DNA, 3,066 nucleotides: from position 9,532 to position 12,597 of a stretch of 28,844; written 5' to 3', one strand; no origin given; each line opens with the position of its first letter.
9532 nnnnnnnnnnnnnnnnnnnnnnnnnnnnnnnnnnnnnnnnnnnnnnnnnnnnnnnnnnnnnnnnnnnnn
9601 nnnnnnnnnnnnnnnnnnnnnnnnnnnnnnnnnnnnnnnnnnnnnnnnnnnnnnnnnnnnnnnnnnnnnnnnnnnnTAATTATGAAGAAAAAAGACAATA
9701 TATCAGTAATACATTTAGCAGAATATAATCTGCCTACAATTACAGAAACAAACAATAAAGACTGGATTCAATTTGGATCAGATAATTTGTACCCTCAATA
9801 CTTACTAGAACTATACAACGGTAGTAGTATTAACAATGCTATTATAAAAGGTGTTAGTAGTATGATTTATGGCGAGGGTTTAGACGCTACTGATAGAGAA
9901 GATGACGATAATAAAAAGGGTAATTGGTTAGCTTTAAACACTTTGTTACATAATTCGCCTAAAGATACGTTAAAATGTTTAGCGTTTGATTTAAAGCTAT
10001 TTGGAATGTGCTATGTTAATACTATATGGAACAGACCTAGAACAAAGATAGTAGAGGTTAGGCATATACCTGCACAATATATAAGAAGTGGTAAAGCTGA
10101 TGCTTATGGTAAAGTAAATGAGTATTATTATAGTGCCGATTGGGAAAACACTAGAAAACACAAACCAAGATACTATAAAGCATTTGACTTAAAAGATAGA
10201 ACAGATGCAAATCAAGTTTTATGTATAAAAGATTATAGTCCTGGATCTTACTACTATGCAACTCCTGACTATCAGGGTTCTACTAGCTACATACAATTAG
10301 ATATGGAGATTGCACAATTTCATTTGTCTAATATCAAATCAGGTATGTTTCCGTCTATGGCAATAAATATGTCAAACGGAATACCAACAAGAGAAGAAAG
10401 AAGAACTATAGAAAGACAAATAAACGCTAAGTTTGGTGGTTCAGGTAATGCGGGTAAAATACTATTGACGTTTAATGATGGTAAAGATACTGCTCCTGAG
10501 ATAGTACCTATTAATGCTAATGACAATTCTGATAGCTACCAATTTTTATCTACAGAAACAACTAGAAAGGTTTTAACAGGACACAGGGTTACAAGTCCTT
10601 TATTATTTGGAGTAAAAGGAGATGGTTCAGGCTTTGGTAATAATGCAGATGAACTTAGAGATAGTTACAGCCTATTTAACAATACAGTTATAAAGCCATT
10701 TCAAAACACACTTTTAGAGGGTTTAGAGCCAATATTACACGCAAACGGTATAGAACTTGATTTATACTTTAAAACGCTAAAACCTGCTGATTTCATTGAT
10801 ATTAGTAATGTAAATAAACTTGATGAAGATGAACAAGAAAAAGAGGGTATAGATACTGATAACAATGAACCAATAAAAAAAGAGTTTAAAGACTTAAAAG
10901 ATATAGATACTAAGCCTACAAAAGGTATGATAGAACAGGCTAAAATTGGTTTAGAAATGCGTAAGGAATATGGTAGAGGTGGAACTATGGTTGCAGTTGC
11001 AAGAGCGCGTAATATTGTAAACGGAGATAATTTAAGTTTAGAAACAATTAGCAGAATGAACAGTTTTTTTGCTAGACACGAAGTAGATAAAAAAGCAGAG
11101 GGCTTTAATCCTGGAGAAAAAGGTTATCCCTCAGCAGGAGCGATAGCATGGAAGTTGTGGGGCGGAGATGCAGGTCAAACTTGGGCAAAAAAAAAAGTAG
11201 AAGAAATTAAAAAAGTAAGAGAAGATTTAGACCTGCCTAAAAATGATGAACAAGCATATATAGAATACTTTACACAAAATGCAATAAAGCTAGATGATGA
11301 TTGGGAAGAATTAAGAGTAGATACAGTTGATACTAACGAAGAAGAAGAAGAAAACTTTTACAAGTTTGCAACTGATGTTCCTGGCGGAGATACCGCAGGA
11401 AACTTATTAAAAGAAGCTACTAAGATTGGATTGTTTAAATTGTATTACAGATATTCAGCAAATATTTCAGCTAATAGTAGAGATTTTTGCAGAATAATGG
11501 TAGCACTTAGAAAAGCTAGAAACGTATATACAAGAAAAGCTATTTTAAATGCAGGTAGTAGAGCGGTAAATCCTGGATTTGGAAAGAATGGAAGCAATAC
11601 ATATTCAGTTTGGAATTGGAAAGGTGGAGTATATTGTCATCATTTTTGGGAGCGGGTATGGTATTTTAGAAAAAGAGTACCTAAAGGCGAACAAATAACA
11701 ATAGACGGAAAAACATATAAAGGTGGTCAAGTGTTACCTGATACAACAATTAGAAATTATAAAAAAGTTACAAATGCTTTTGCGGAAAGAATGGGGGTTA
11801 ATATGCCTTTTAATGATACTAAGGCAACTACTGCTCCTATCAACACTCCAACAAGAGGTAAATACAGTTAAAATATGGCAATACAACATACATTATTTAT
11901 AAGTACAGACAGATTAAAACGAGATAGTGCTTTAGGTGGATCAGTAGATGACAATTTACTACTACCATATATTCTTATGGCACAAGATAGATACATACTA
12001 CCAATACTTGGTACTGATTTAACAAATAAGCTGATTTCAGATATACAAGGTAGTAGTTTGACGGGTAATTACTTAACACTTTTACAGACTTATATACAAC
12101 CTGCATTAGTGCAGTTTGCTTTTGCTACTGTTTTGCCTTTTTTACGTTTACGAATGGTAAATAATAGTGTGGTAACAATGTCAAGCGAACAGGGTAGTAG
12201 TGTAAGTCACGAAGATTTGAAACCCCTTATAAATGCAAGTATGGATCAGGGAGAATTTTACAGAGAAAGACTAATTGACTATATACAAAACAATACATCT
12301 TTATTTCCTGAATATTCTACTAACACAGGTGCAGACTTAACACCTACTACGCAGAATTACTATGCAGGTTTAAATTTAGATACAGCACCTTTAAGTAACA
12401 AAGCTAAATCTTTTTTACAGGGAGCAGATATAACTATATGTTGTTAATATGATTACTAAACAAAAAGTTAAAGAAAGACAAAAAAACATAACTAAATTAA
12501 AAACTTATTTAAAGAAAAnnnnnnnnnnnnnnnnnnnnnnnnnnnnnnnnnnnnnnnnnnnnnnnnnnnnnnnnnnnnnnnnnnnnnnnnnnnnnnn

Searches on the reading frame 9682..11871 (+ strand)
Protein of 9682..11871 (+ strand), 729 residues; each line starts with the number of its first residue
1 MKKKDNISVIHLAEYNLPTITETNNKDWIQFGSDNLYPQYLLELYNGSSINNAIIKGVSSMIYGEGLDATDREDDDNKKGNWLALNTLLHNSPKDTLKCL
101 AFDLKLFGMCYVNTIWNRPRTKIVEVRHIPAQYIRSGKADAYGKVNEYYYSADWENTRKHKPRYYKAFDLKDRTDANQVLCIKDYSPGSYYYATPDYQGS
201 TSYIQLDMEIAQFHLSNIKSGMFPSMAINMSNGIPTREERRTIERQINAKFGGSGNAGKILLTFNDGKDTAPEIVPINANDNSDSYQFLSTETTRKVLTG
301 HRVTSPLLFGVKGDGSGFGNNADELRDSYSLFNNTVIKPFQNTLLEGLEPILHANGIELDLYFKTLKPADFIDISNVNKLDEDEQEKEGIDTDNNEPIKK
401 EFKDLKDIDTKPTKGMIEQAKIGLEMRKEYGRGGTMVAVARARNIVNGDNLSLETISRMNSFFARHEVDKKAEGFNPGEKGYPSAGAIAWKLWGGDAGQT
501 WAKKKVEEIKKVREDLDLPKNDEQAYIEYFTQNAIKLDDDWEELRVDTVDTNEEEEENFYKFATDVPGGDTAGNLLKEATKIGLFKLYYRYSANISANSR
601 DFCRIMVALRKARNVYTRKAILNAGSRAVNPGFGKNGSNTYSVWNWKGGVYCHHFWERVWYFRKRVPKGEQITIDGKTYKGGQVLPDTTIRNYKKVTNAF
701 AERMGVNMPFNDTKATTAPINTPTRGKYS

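Call 15: search_protein_families(library=phrogs, proteins=[window:9682-11871:+], max_evalue=0.001)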
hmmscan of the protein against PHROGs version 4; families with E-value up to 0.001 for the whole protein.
window:9682-11871:+ (729 aa): 6 families
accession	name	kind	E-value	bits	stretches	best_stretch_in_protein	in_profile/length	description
phrog_33693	-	head and packaging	8.3e-85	286.3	2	8-368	2-357/560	portal protein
phrog_11226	-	head and packaging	5.4e-27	95.8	2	15-161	9-147/388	portal protein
phrog_2859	-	unknown function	1.1e-26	94.1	1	408-513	161-268/740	-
phrog_12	-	head and packaging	3.8e-11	43.7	1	28-293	72-314/646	portal protein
phrog_68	-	head and packaging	6.4e-11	42.5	1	94-346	93-322/344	portal protein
phrog_2662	-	head and packaging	2.6e-08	33.9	1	100-261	125-274/717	portal protein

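Call 28: search_dna_similar(query=window:9682-11871:+, collection=phages, mode=protein, max_rows=15)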
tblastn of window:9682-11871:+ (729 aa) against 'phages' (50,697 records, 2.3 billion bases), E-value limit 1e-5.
Records with a match: 95; places in all: 95; records where one place covers at least 80% of the query: 0.
Best place of each record, by identity: 60-80% 7; <60% 88.
By first word of the organism name: Vibrio 64; Roseobacter 7; Synechococcus 6; Nonlabens 4; Pseudoalteromonas 3; Zymomonas 3; Halorubrum 3; Pseudomonas 2; Actinomycetia 1; Limnohabitans 1; and 1 more.
By host as written in the record: Vibrio lentus 36; - 17; Vibrio splendidus 6; Persicivirga sp. IMCC12024 4; Vibrio cyclitrophicus 4; Roseobacter sp. FZCC0197 3; Vibrio crassostreae 3; Pseudoalteromonas elyakovii HL-AS1 2; and 15 more.
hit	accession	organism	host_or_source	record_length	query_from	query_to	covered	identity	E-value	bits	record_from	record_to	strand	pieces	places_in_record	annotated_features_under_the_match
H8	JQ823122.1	Nonlabens phage P12024S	Persicivirga sp. IMCC12024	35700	7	727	69%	34.5%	3e-55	292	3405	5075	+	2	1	phage portal protein | hypothetical protein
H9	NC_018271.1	Nonlabens phage P12024S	Persicivirga sp. IMCC12024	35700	7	727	69%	34.5%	3e-55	292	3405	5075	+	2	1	portal protein | hypothetical protein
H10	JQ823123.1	Nonlabens phage P12024L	Persicivirga sp. IMCC12024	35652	7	727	69%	34.5%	4e-55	292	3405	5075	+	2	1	phage portal protein | hypothetical protein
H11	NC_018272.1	Nonlabens phage P12024L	Persicivirga sp. IMCC12024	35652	7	727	69%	34.5%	4e-55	292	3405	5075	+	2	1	portal protein | hypothetical protein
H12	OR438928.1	Pseudoalteromonas phage ACA1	Pseudoalteromonas elyakovii HL-AS1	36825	82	345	36%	24.3%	9e-8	62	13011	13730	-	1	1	portal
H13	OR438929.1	Pseudoalteromonas phage ACA2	Pseudoalteromonas nigrifaciens HL-AS2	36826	82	345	36%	24.3%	9e-8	62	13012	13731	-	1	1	portal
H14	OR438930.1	Pseudoalteromonas phage proACA1-A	Pseudoalteromonas elyakovii HL-AS1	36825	82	345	36%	24.3%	9e-8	62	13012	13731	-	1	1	portal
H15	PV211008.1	Roseobacter phage CRP-406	Roseobacter sp. FZCC0037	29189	411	502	13%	68.5%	2e-30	135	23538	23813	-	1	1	major capsid protein | portal protein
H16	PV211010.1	Roseobacter phage CRP-811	Roseobacter sp. FZCC0198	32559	411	502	13%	67.4%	4e-31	137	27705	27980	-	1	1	major capsid protein | portal protein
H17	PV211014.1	Roseobacter phage CRP-831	Roseobacter sp. FZCC0196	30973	411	502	13%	67.4%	5e-30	134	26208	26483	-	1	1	major capsid protein | portal protein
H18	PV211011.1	Roseobacter phage CRP-821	Roseobacter sp. FZCC0197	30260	411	502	13%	67.4%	6e-30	133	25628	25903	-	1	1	major capsid protein | portal protein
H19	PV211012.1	Roseobacter phage CRP-822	Roseobacter sp. FZCC0197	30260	411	502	13%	67.4%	6e-30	133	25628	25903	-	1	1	major capsid protein | portal protein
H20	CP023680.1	Zymomonas mobilis subsp. mobilis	-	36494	94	346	35%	24.1%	1e-8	65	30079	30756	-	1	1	PBSX family phage portal protein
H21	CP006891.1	Zymomonas mobilis subsp. mobilis str. CP4 = NRRL B-14023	-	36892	94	346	35%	24.1%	1e-8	65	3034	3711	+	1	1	phage portal protein, PBSX family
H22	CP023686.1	Zymomonas mobilis subsp. mobilis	-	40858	94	346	35%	24.1%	1e-8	65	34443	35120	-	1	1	PBSX family phage portal protein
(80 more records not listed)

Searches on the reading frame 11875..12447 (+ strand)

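Call 15: search_protein_families(library=phrogs, proteins=[window:11875-12447:+], max_evalue=0.001)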
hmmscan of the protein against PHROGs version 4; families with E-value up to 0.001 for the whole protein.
window:11875-12447:+ (190 aa): 1 family
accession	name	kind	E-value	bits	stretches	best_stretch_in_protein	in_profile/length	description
phrog_35048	-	unknown function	1.7e-10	42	1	5-156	4-156/184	-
